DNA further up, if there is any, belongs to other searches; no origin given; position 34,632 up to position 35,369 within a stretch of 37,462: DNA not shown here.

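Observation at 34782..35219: AT-rich moron gene inserted between D and ogr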

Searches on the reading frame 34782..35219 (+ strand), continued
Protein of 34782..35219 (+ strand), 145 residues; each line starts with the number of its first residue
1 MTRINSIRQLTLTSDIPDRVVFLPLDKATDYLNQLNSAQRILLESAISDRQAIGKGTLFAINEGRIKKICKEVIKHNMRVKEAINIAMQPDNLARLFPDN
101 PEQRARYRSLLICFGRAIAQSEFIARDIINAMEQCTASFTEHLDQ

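Call 79: search_solved_structures(query=A3, max_evalue=10)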
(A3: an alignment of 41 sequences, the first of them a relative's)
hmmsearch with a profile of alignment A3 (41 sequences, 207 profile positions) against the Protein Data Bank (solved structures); distinct sequences matched with E-value up to 10: 1.
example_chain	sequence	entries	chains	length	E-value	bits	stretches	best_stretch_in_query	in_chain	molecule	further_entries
1wi5_A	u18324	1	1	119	0.62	12.8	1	50-91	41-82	RRP5 protein homolog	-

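Call 80: search_protein_families(library=phrogs, proteins=[P0004, L003:6627-7007:+, P0020, P0063], max_evalue=0.01)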
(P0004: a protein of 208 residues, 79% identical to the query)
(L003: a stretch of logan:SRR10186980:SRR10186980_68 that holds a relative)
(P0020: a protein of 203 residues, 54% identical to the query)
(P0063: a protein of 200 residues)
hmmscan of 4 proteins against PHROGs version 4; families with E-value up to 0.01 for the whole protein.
P0004 (208 aa): 0 families

L003:6627-7007:+ (126 aa): 1 family
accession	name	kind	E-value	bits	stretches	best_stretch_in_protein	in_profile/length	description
phrog_1651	-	unknown function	5.8e-23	82.3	1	8-125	16-140/154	-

P0020 (203 aa): 0 families

P0063 (200 aa): 0 families

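Call 84: find_encoding_contigs(protein=P0025, flank=4000, max_places=3)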
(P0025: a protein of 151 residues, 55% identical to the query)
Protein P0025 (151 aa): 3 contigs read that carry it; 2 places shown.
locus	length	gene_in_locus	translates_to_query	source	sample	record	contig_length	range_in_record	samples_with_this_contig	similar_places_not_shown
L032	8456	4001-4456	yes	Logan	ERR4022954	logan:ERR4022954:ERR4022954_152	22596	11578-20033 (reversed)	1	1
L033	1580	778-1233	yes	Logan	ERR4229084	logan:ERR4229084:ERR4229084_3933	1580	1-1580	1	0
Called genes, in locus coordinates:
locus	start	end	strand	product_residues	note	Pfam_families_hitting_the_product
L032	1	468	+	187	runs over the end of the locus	PF25759:HP1_ORF34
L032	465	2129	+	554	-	-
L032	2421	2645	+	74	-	-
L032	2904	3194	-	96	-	-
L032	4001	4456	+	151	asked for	-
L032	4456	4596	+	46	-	-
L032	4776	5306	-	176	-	PF02600:DsbB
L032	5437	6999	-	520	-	PF06450:NhaB, PF03600:CitMHS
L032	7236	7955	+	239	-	PF00392:GntR, PF07840:FadR_C, PF07729:FCD (weak)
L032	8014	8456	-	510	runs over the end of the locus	PF04293:SpoVR, PF24755:SpoVR_C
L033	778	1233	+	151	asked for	-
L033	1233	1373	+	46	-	-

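Call 85: find_encoding_contigs(protein=P0022, flank=4000, max_places=3)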
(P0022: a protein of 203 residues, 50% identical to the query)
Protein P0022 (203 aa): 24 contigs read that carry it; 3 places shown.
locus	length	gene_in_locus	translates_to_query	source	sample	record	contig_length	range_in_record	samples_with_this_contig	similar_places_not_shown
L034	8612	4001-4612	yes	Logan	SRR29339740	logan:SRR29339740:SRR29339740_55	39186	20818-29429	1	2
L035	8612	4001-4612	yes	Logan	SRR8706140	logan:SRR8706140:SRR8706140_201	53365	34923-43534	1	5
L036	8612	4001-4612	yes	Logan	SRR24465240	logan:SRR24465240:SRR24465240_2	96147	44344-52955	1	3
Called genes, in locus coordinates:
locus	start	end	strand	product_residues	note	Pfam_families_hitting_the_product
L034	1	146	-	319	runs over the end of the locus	PF01479:S4, PF00849:PseudoU_synth_2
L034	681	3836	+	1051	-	PF00575:S1, PF10150:RNase_E_G, PF20833:RNase_E_G_Thio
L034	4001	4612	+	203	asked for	-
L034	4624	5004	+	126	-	PF13957:YafO_toxin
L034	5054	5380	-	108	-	PF04363:DUF496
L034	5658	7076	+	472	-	PF00929:RNase_T, PF08411:ExoI_SH3, PF26016:ExoI_C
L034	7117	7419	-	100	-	-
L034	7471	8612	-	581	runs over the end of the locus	PF01565:FAD_binding_4, PF09330:Lact-deh-memb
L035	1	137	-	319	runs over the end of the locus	PF01479:S4, PF00849:PseudoU_synth_2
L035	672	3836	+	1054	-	PF00575:S1, PF10150:RNase_E_G, PF20833:RNase_E_G_Thio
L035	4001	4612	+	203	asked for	-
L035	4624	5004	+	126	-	PF13957:YafO_toxin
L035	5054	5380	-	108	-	PF04363:DUF496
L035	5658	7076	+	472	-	PF00929:RNase_T, PF08411:ExoI_SH3, PF26016:ExoI_C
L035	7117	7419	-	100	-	-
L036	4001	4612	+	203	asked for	-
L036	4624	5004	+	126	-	PF13957:YafO_toxin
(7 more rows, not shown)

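Call 86: find_related_loci(query=A4, collection=viral_contigs, flank=3000)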
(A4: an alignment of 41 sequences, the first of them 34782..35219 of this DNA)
Query A4 (145 aa) in viral_contigs; peptide patterns used: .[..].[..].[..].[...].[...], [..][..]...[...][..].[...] (x = any residue, [..] = any of these).
68 stretches matched a pattern; 10 encode a relative of the query (tblastn E <= 1e-3); 10 distinct loci.
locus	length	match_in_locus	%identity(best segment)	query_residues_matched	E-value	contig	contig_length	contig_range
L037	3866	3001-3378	54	12-137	5e-41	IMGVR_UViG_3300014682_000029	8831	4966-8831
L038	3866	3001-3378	54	12-137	8e-41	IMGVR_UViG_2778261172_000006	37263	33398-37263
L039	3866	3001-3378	54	12-137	8e-41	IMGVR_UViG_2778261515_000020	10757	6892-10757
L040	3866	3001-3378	54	12-137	8e-41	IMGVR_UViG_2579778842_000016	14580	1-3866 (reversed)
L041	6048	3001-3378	53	12-137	5e-40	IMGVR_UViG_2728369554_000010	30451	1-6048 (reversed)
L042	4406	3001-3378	52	12-137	8e-40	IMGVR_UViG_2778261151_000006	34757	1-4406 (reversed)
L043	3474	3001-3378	40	11-137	2e-32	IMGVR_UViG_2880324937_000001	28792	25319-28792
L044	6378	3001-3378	44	11-138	4e-31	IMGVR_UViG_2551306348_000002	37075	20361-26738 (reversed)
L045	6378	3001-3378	44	11-138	1e-30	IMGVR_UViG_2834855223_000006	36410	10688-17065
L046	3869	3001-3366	42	11-134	4e-23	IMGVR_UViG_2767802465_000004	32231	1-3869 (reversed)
